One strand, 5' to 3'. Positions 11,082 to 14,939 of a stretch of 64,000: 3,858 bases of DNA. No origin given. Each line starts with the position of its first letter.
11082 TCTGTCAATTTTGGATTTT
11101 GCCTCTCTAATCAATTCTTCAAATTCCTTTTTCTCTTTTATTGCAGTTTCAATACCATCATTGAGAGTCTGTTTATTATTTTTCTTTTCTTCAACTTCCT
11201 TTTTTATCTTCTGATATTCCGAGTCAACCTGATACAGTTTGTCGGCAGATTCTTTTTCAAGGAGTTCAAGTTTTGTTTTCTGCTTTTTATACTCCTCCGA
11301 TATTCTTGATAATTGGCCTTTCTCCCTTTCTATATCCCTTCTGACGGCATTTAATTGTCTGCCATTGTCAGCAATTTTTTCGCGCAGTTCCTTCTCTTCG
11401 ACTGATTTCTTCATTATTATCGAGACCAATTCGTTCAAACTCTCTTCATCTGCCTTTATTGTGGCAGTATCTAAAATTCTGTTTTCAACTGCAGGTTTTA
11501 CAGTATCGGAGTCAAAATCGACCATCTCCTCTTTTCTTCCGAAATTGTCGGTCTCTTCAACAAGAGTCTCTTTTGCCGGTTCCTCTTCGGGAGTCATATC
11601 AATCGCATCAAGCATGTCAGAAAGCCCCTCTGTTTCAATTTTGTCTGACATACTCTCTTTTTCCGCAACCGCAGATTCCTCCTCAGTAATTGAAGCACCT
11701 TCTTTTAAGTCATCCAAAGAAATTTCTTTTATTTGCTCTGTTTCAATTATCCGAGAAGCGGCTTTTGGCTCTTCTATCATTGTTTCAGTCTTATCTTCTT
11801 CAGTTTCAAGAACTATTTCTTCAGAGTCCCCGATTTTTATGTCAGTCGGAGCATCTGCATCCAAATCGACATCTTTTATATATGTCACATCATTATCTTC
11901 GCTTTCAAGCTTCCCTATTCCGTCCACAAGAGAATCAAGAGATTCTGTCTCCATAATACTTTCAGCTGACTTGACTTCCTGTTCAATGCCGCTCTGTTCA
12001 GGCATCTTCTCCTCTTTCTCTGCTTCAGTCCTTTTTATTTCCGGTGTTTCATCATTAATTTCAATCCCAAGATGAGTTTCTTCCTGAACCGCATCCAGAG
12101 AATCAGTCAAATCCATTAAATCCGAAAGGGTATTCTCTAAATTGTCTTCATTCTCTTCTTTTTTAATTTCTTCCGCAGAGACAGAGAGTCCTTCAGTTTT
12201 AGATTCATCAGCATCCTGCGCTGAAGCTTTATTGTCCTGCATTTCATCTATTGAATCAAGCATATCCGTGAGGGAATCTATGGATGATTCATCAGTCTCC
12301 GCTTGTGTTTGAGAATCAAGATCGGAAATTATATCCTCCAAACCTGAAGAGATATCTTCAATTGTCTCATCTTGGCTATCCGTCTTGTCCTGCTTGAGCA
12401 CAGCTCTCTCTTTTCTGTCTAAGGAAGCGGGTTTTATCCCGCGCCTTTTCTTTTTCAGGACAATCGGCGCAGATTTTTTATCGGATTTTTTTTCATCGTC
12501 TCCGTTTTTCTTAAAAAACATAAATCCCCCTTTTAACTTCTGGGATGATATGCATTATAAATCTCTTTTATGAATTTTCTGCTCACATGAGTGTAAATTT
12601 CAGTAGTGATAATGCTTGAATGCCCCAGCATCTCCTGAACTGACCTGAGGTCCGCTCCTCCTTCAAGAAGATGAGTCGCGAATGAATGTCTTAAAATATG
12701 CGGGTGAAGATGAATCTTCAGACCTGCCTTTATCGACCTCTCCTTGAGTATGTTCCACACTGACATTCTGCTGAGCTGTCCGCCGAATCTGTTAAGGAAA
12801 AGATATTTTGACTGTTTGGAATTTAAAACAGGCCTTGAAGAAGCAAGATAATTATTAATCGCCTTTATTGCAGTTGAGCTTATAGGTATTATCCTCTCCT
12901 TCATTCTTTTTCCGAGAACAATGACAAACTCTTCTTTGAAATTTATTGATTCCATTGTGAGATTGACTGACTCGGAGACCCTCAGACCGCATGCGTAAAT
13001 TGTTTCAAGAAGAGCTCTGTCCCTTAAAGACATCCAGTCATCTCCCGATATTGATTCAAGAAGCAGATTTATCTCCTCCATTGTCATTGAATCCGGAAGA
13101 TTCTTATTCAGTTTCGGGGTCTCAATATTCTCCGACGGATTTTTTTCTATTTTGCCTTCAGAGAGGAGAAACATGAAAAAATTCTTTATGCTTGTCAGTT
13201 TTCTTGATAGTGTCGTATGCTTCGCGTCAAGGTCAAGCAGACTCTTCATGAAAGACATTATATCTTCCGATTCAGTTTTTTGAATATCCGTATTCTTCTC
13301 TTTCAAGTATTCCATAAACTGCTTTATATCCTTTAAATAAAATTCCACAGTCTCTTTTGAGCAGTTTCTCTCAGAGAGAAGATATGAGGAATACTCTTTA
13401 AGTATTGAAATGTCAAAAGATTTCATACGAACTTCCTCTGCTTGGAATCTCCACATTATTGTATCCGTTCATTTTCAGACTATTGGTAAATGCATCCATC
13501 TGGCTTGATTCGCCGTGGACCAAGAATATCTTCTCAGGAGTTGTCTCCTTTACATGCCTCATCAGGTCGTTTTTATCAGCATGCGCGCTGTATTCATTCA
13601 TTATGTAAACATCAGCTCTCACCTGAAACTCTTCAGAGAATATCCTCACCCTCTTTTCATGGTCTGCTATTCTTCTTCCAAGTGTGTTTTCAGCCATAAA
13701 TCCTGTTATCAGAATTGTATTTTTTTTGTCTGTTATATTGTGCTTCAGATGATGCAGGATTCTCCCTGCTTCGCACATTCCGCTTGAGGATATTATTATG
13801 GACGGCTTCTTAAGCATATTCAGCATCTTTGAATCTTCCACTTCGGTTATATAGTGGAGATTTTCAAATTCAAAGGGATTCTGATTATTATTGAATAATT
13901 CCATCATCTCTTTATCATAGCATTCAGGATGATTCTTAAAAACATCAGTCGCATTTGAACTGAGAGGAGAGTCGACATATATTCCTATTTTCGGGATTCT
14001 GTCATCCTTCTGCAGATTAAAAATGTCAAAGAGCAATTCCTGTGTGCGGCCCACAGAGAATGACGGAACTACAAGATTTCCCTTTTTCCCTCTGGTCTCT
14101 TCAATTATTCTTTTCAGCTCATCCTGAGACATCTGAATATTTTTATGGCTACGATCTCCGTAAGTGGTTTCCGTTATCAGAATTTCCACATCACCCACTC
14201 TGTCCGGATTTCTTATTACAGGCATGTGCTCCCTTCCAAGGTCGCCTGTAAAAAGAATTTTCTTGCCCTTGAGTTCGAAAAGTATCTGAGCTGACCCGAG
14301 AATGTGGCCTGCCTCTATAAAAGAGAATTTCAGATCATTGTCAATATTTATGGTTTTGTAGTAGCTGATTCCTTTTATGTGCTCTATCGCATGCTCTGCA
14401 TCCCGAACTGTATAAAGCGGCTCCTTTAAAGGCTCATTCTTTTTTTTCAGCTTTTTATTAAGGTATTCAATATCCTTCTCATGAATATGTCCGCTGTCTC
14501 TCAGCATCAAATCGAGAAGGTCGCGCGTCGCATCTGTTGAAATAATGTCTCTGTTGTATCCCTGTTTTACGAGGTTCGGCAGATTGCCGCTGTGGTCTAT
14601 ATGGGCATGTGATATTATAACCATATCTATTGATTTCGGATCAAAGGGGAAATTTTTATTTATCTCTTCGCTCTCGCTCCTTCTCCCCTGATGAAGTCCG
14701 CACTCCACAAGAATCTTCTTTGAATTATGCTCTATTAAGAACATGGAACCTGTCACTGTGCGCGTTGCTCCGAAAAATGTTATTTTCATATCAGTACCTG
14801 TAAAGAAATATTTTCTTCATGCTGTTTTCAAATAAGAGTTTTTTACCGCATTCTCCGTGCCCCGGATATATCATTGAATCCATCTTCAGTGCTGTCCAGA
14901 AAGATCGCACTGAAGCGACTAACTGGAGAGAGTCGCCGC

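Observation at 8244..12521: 1425-aa acidic coiled-coil giant with five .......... motifs, co-directional with xerC/xerD and embedded in a polysaccharide operon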

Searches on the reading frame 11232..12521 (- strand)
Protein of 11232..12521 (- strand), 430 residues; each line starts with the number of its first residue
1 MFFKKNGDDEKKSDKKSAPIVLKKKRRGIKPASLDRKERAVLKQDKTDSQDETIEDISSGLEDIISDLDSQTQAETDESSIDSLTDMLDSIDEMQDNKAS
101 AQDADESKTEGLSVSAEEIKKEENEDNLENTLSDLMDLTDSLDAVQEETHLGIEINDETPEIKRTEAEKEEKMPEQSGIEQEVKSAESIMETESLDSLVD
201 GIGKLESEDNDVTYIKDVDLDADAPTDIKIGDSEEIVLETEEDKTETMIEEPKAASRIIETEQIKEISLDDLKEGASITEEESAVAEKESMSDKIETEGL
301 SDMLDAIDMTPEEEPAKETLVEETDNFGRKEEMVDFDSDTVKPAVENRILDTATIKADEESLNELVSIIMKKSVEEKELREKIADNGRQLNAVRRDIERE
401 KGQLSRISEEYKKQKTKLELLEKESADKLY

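Call 11: find_homologous_proteins(query=window:11283-12521:-, max_evalue=0.001)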
Query seq(413 aa) (413 aa): 1 proteins with E <= 0.001 among 8000 candidates.
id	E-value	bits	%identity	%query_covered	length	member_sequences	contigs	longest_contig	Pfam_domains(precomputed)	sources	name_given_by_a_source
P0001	1.7e-235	799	100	100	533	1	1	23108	-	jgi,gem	-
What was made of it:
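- Tried and rejected: The same search with residues 1-413 found only a fragment of the query itself (call 11).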

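Call 61: predict_structure(protein=window:11232-12521:-)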
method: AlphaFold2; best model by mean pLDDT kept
length: 430 residues; sequences in the alignment: 1
mean_pLDDT: 56.5   pTM: 0.21
mean pLDDT of the five models: 56.5, 54.5, 54.5, 53.1, 52.7
residues with pLDDT >= 90: 56; 70-90: 69; 50-70: 62; < 50: 243
segments of 3 or more residues with pLDDT < 50: 1-4, 6-45, 102-119, 150-193, 205-267, 275-296, 308-353
pLDDT, mean of each block of 10 residues (from residue 1): 39 40 34 44 49 78 83 59 85 69 41 40 71 87 67 40 36 36 41 52 48 43 42 36 35 39 48 48 39 46 53 34 40 42 41 53 85 92 96 97 97 96 86
secondary structure, 60 per line:
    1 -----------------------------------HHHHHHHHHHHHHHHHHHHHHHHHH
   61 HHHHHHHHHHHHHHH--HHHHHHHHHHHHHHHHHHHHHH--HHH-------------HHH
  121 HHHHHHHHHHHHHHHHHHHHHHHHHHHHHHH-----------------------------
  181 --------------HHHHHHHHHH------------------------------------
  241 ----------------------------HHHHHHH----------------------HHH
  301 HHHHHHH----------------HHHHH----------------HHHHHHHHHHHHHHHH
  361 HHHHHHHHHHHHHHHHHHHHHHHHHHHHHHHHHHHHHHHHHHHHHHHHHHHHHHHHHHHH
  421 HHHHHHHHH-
elements in order: H36-75 H78-99 H118-151 H195-204 H269-275 H298-307 H324-328 H345-429
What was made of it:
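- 12312..12353 (-): Motif 1, residues 57-70, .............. (hydrophobic spacing i, i+3, i+4, i+7). It lies in a modelled helix with pLDDT about 80 (call 61).
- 12234..12281 (-): Motif 2, residues 81-96, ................. It lies in a modelled helix with pLDDT about 85 (call 61).
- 12078..12128 (-): Motif 3, residues 132-148, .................. It lies in a modelled helix with pLDDT 71-87 (call 61).
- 11859..11942 (-): Motif 4 plus the adjacent conserved block, residues 194-221, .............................. A short helix is modelled at 195-204 with low confidence (call 61).
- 11580..11624 (-): Motif 5, residues 300-314, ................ A short helix is modelled at 298-307 (call 61).
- Helices appear at the motifs (call 61).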

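Call 74: find_encoding_contigs(protein=P0001, flank=10000)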
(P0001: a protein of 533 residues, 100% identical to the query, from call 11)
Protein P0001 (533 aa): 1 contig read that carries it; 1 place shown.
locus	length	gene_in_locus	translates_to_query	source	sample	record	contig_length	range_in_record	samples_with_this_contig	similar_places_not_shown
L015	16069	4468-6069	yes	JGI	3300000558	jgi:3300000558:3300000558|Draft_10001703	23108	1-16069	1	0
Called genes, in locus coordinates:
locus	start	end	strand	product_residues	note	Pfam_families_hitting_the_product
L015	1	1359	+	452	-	?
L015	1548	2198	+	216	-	PF00753:Lactamase_B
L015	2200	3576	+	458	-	PF00753:Lactamase_B, PF19583:ODP (faint), PF23023:Anti-Pycsar_Apyc1 (weak), PF12706:Lactamase_B_2, PF16661:Lactamase_B_6, PF10996:Beta-Casp, PF07521:RMMBL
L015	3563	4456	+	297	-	PF02899:Phage_int_SAM_1, PF13495:Phage_int_SAM_4 (weak), PF00589:Phage_integrase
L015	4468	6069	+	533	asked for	-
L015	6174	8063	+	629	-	-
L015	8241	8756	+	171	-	-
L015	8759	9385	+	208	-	PF02348:CTP_transf_3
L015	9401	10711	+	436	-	-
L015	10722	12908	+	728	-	-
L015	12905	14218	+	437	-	PF03721:UDPG_MGDP_dh_N, PF00984:UDPG_MGDP_dh, PF03720:UDPG_MGDP_dh_C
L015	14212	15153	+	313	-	PF01073:3Beta_HSD, PF01370:Epimerase, PF02719:Polysacc_synt_2 (weak), PF07993:NAD_binding_4 (faint), PF16363:GDP_Man_Dehyd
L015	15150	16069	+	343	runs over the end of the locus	PF01408:GFO_IDH_MocA, PF22725:GFO_IDH_MocA_C3, PF02894:GFO_IDH_MocA_C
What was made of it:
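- One draft contig (L015) shows the ORF broken into three pieces (call 74).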

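Call 77: search_protein_families(library=pfam, proteins=[window:11442-12521:-], max_evalue=1)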
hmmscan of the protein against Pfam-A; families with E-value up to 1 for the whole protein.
window:11442-12521:- (360 aa): 1 family
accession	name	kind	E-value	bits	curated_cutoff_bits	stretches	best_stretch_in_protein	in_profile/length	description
PF02301.23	HORMA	-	0.25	11.2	24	1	95-161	104-172/209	HORMA domain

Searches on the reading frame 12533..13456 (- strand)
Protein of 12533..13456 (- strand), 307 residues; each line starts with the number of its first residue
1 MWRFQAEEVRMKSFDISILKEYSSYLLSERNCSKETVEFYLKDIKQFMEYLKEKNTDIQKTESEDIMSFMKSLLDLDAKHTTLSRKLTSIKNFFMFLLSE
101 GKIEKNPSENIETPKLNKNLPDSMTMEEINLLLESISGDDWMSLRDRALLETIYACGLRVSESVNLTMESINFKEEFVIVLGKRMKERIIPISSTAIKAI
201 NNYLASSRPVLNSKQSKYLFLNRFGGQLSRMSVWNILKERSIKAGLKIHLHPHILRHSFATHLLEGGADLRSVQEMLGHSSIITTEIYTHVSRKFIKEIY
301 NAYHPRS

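Call 5: search_protein_families(library=pfam, proteins=[window:12533-13456:-], max_evalue=0.01)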
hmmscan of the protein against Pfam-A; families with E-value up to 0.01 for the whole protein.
window:12533-13456:- (307 aa): 4 families
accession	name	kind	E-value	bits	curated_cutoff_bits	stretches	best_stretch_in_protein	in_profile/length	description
PF00589.27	Phage_integrase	-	2.7e-46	157.9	27.1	1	124-292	3-169/172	Phage integrase family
PF02899.23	Phage_int_SAM_1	-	1.5e-17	64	22.3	1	19-101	1-83/83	Phage integrase, N-terminal SAM-like domain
PF13495.12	Phage_int_SAM_4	-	1.9e-06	28.6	27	1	25-98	8-79/85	Phage integrase, N-terminal SAM-like domain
PF13102.12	Phage_int_SAM_5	-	0.00042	21.1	22.3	1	4-49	35-80/98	Phage integrase SAM-like domain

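Call 6: search_protein_families(library=ncbifam, proteins=[window:12533-13456:-], max_evalue=0.01)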
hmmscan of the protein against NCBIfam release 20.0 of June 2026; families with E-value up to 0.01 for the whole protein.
window:12533-13456:- (307 aa): 14 families
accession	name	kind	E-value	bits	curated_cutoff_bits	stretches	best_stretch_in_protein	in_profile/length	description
TIGR02225.1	recomb_XerD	equivalog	6.5e-105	350.6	329.6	1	21-306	2-289/290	site-specific tyrosine recombinase XerD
NF001399.0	PRK00283.1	subfamily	1.4e-97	326.6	279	1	17-307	7-299/300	tyrosine recombinase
TIGR02224.1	recomb_XerC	equivalog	1.9e-94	316.4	335.15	1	21-307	2-293/295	tyrosine recombinase XerC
NF040815.2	recomb_XerA_Arch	equivalog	6e-68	229.3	220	1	21-300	2-263/263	site-specific tyrosine recombinase/integron integrase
NF002331.0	PRK01287.1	subfamily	8.2e-54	182.9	371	1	26-305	36-326/365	site-specific tyrosine recombinase XerC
TIGR02249.1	integrase_gron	subfamily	1.1e-37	130.1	265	2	236-294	245-303/315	integron integrase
NF003462.0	PRK05084.1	equivalog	5.6e-33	114.1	267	1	145-300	196-353/360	tyrosine recombinase XerS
NF007370.0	PRK09870.1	subfamily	2.5e-22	79.5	221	1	123-292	12-180/200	tyrosine-type DNA invertase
NF011946.0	PRK15417.1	equivalog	5.5e-19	68.5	435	2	241-292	265-316/337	integron integrase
NF007371.0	PRK09871.1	subfamily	6.7e-19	68.2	222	1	142-290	24-173/198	tyrosine-type DNA invertase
NF002685.0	PRK02436.1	equivalog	8.8e-12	45.4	178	1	23-289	5-244/245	site-specific tyrosine recombinase XerD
NF040693.1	recomb_GmtY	equivalog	1.4e-06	27.9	340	1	250-298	391-439/441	gamma-mobile-trio recombinase GmtY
NF041502.1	integrase_1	equivalog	2.1e-06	26.8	350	1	210-302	279-371/484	site-specific integrase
NF047926.1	integrase_GmtZ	equivalog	0.0074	14.3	600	1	243-299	421-478/784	gamma-mobile-trio integrase GmtZ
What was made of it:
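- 12533..13456 (-): Upstream neighbour: XerD tyrosine recombinase (context, not shown to be functionally linked). TIGR02225 scores 350.6 bits against a cutoff of 329.6 (call 6).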

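Call 10: find_encoding_contigs(protein=window:12536-13456:-, flank=10000, max_places=6)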
Protein window:12536-13456:- (307 aa): 2 contigs read that carry it; 2 places shown.
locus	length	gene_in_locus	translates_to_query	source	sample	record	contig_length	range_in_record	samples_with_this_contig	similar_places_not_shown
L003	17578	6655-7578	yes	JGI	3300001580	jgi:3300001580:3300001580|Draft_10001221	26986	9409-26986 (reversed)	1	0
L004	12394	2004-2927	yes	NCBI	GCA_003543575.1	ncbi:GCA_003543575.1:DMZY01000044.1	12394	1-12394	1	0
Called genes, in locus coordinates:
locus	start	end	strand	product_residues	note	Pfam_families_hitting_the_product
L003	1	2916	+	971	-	?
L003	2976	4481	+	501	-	PF01839:FG-GAP (faint), PF13517:FG-GAP_3 (weak), PF18962:Por_Secre_tail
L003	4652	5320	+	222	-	PF00753:Lactamase_B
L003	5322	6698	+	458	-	PF00753:Lactamase_B, PF19583:ODP (faint), PF23023:Anti-Pycsar_Apyc1 (weak), PF12706:Lactamase_B_2, PF16661:Lactamase_B_6, PF10996:Beta-Casp, PF07521:RMMBL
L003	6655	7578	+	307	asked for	PF02899:Phage_int_SAM_1, PF13495:Phage_int_SAM_4 (weak), PF00589:Phage_integrase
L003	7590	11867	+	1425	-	-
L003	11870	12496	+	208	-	PF02348:CTP_transf_3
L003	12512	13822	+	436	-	PF03446:NAD_binding_2 (weak), PF03721:UDPG_MGDP_dh_N, PF00984:UDPG_MGDP_dh, PF03720:UDPG_MGDP_dh_C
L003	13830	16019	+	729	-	PF02706:Wzz, PF13807:GNVR, PF01656:CbiA (weak), PF10609:ParA, PF13614:AAA_31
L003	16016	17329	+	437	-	PF03721:UDPG_MGDP_dh_N, PF00984:UDPG_MGDP_dh, PF03720:UDPG_MGDP_dh_C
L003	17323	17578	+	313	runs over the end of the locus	PF01073:3Beta_HSD, PF01370:Epimerase, PF02719:Polysacc_synt_2 (weak), PF07993:NAD_binding_4 (faint), PF16363:GDP_Man_Dehyd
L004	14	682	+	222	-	PF00753:Lactamase_B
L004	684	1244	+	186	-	-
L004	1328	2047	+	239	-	PF10996:Beta-Casp, PF07521:RMMBL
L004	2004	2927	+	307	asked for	PF02899:Phage_int_SAM_1, PF13495:Phage_int_SAM_4 (weak), PF00589:Phage_integrase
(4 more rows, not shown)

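Call 12: find_related_loci(query=window:12536-13456:-, collection=genome_contigs, flank=10000)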
Query window:12536-13456:- (307 aa) in genome_contigs; peptide patterns used: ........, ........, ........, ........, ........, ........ (x = any residue, [..] = any of these).
173 stretches matched a pattern; 7 encode a relative of the query (tblastn E <= 1e-3); 7 distinct loci.
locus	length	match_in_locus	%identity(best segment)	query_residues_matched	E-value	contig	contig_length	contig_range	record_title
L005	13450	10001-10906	72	6-307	6e-150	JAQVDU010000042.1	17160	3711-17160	MAG: bacterium isolate STE_119 NODE_7592_length_17160_cov_3.370516_Sandtown_E, whole genome shotgun sequence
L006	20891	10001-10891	71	11-307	6e-148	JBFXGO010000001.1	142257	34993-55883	MAG: bacterium isolate CA_2019_TPIn_165 NODE_417_length_142257_cov_11.619742_TPIn, whole genome shotgun sequence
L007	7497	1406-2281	43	19-306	2e-77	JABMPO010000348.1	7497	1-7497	MAG: Candidatus Neomarinimicrobiota bacterium isolate bin.522 k141_4953220, whole genome shotgun sequence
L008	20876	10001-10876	43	19-306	3e-77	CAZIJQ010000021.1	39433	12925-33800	MAG TPA_asm: uncultured bacterium isolate SRP200020_co6_38 genome assembly, contig: NODE_550_length_39433_cov_40.684595,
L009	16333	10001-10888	40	11-306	7e-77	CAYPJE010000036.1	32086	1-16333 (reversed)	MAG TPA_asm: uncultured bacterium isolate SRP167671_co2_198 genome assembly, contig: NODE_1841_length_32086_cov_9.545784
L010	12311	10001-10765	25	33-304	5e-15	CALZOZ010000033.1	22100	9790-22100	MAG: uncultured Clostridia bacterium isolate SRR5240748_bin.16_metaWRAP_v1.3_MAG genome assembly, contig: ERZ9450819.877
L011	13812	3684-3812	42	253-294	1e-5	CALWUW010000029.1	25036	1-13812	MAG: uncultured Clostridia bacterium isolate E14__bin44 genome assembly, contig: E14__k127_5146637, whole genome shotgun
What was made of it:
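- The four lineages are close relatives (XerD 71-72% identical), so shared gene order may simply be inherited (call 12).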

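Call 29: search_protein_families(library=padloc, proteins=[window:12536-13456:-], max_evalue=0.01)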
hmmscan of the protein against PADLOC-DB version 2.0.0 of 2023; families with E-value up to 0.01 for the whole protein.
window:12536-13456:- (307 aa): 0 families

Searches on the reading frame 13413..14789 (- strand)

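Call 5: search_protein_families(library=pfam, proteins=[window:13413-14789:-], max_evalue=0.01)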
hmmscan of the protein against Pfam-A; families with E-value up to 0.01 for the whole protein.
window:13413-14789:- (458 aa): 7 families
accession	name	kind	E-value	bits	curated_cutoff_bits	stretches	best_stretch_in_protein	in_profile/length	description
PF10996.14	Beta-Casp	-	3.4e-41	141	27.7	1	249-374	1-120/120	Beta-Casp domain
PF07521.17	RMMBL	-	1.9e-15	57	21.6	1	389-449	3-63/63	Zn-dependent metallo-hydrolase RNA specificity domain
PF00753.33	Lactamase_B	-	2.5e-15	57.4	22.7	1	13-189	5-155/196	Metallo-beta-lactamase superfamily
PF12706.13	Lactamase_B_2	-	4.7e-10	39.8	27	1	26-234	3-192/200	Beta-lactamase superfamily domain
PF16661.11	Lactamase_B_6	-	4.7e-09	36.3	27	1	18-181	1-159/193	Metallo-beta-lactamase superfamily domain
PF19583.5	ODP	-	6e-06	26.7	27.2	1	16-242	5-191/194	ODP family beta lactamase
PF13483.12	Lactamase_B_3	-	0.0014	19.1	24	1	14-68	7-51/160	Beta-lactamase superfamily domain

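Call 6: search_protein_families(library=ncbifam, proteins=[window:13413-14789:-], max_evalue=0.01)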
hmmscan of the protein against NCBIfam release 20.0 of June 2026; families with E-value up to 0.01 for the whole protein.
window:13413-14789:- (458 aa): 24 families
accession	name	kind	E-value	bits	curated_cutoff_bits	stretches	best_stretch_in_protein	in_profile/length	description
NF045584.1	cas14_MBL_CASP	equivalog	6.1e-124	414.6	800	1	1-439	1-425/612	type VII CRISPR-associated protein Cas14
TIGR03675.1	arCOG00543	equivalog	6.4e-88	295.6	580.2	1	2-450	176-623/631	beta-CASP ribonuclease aCPSF1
TIGR04122.1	Xnuc_lig_assoc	equivalog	2.2e-22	79.3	325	2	137-259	63-185/326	ligase-associated DNA damage response exonuclease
NF008887.0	PRK11921.1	equivalog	1.2e-06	27.6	635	1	16-92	37-110/396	anaerobic nitric oxide reductase flavorubredoxin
NF033105.1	bla_subclass_B3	equivalog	2.9e-06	26.8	240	1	15-77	24-85/257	subclass B3 metallo-beta-lactamase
NF001911.0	PRK00685.1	equivalog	6.6e-06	25.8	144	1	1-76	1-63/228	metal-dependent hydrolase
NF012229.1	bla_class_B_core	domain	2.7e-05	24.4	100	1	11-92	12-88/139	metallo-beta-lactamase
NF000801.0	PRK00055.1-3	equivalog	2.7e-05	23.4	252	1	15-111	21-118/307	ribonuclease Z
TIGR02651.1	RNase_Z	equivalog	4.5e-05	22.6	292.95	1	20-102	24-106/302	ribonuclease Z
NF003954.0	PRK05452.1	equivalog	6.1e-05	22.1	711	1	16-92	37-110/479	anaerobic nitric oxide reductase flavorubredoxin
TIGR00649.1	MG423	subfamily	7.2e-05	21.4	400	0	53-113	58-118/546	RNase J family beta-CASP ribonuclease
NF000456.2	blaMSI-1_fam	exception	0.0005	19.4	550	1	17-86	51-118/289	MSI-1 family subclass B3 metallo-beta-lactamase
NF000458.2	blaPEDO-2_fam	exception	0.00053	19.5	550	1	16-77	54-114/285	PEDO-2 family subclass B3 metallo-beta-lactamase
NF000454.2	blaCPS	exception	0.00088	19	620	0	16-76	54-113/290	CPS family subclass B3 metallo-beta-lactamase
NF041257.1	GntH_guanitoxin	equivalog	0.0014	17.6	333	1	49-77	63-91/374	guanitoxin biosynthesis MBL fold metallo-hydrolase GntH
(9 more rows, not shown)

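Call 29: search_protein_families(library=padloc, proteins=[window:13413-14789:-], max_evalue=0.01)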
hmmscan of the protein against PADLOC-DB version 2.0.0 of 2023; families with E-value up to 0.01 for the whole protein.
window:13413-14789:- (458 aa): 2 families
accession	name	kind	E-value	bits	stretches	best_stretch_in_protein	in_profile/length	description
PDLC03854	LmuA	-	4.2e-05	20.8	1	13-80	12-84/345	-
PDLC04676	PDC-M48B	-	0.0002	18.3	0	28-76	36-83/357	-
